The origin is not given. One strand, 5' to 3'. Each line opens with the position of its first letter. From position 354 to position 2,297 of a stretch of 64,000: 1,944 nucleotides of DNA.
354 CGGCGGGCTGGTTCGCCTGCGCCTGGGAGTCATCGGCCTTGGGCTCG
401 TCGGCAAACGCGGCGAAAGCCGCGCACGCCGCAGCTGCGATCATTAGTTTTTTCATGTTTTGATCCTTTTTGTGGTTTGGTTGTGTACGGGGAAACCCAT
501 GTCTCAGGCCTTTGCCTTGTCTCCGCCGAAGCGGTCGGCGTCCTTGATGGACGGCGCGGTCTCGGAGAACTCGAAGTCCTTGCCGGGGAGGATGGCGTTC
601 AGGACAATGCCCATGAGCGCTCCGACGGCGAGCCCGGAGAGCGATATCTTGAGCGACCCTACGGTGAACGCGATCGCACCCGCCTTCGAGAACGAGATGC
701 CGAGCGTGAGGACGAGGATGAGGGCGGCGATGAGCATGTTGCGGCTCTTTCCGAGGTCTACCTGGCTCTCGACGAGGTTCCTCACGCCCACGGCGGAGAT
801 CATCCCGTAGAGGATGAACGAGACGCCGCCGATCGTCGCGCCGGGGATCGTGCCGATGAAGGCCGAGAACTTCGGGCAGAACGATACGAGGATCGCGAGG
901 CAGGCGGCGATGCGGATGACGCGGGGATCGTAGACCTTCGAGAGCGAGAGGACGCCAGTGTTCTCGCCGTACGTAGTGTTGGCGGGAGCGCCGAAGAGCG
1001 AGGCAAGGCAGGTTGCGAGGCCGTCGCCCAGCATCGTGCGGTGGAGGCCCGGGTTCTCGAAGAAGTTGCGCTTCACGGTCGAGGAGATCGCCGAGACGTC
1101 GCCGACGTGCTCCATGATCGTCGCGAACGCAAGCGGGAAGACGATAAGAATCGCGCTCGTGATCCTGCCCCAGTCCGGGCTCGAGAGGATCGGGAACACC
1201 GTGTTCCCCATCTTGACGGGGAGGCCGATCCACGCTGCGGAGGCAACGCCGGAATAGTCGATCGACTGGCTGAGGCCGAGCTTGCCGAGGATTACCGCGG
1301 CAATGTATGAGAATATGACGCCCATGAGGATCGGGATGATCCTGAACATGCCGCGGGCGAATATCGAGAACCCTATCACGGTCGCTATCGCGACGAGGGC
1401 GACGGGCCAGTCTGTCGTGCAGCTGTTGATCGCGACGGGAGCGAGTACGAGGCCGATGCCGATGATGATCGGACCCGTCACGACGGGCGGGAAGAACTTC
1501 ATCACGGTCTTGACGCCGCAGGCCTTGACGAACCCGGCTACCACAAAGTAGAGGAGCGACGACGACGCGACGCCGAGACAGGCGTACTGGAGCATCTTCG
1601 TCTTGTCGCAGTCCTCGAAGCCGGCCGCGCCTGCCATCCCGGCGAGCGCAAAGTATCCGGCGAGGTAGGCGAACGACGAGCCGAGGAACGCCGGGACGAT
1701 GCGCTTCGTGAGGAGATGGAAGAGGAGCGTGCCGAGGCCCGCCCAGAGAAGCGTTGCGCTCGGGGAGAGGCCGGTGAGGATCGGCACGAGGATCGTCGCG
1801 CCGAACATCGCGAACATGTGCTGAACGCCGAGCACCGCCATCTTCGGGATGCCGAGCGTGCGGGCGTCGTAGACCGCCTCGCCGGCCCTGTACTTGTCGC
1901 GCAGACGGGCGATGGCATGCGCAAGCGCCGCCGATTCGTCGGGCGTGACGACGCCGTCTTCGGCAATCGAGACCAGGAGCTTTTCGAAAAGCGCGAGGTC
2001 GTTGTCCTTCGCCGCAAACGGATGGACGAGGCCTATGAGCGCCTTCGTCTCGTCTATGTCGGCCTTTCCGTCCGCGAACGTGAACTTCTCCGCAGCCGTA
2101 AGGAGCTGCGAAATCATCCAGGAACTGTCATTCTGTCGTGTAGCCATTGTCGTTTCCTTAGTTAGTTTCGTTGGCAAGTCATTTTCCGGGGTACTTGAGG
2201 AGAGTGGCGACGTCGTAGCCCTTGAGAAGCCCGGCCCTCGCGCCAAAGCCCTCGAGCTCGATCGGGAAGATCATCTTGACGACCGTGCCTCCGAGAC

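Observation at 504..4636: One ~80-aa N-terminal module is shared by three consecutive nucleobase-salvage proteins (uracil permease, Apt, purine permease)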

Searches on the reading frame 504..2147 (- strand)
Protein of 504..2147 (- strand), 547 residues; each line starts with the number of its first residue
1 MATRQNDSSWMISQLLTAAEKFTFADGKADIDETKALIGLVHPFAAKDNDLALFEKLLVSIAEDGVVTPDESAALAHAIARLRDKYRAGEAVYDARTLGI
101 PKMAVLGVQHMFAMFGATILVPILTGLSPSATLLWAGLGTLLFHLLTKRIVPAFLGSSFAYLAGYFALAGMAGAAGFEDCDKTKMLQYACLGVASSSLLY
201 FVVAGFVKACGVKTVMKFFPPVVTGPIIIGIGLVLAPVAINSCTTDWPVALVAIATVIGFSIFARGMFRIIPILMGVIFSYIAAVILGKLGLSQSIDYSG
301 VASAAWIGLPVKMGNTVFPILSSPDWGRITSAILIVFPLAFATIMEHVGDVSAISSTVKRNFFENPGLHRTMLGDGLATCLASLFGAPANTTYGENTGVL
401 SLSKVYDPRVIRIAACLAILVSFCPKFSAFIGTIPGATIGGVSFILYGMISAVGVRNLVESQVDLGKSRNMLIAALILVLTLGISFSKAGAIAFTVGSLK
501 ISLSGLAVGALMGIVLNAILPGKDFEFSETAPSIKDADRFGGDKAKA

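Call 3: search_protein_families(library=pfam, proteins=[window:504-2147:-], max_evalue=1)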
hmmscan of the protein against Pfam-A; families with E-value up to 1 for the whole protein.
window:504-2147:- (547 aa): 3 families
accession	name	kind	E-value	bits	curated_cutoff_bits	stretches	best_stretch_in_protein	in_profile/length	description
PF00860.26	Xan_ur_permease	-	1.9e-84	284.1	27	1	102-487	2-386/389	Permease family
PF19667.4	DUF6170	-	0.05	14.1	27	1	94-152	28-84/100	Family of unknown function (DUF6170)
PF22775.2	GA_3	-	0.28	12.2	27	1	55-92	26-64/100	GA-like domain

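Call 4: search_protein_families(library=ncbifam, proteins=[window:504-2147:-], max_evalue=1)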
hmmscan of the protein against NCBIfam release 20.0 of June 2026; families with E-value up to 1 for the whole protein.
window:504-2147:- (547 aa): 4 families
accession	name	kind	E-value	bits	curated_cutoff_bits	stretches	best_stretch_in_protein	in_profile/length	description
TIGR00801.1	ncs2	superfamily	1.3e-85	287.9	291.8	1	101-519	5-415/415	NCS2 family nucleobase:cation symporter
NF007995.0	PRK10720.1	equivalog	4.6e-84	282.7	477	1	104-520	18-406/429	uracil permease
TIGR03616.1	RutG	equivalog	3e-79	266.8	758.65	1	90-520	19-425/429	pyrimidine utilization transport protein G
TIGR03173.1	pbuX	subfamily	1e-48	166.1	414.15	1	106-521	1-407/407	xanthine permease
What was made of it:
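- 504..1889 (-): Linker (conserved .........) plus the NCS2 uracil-permease core. NCBIfam uracil permease E = 5e-84 (calls 3, 4).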
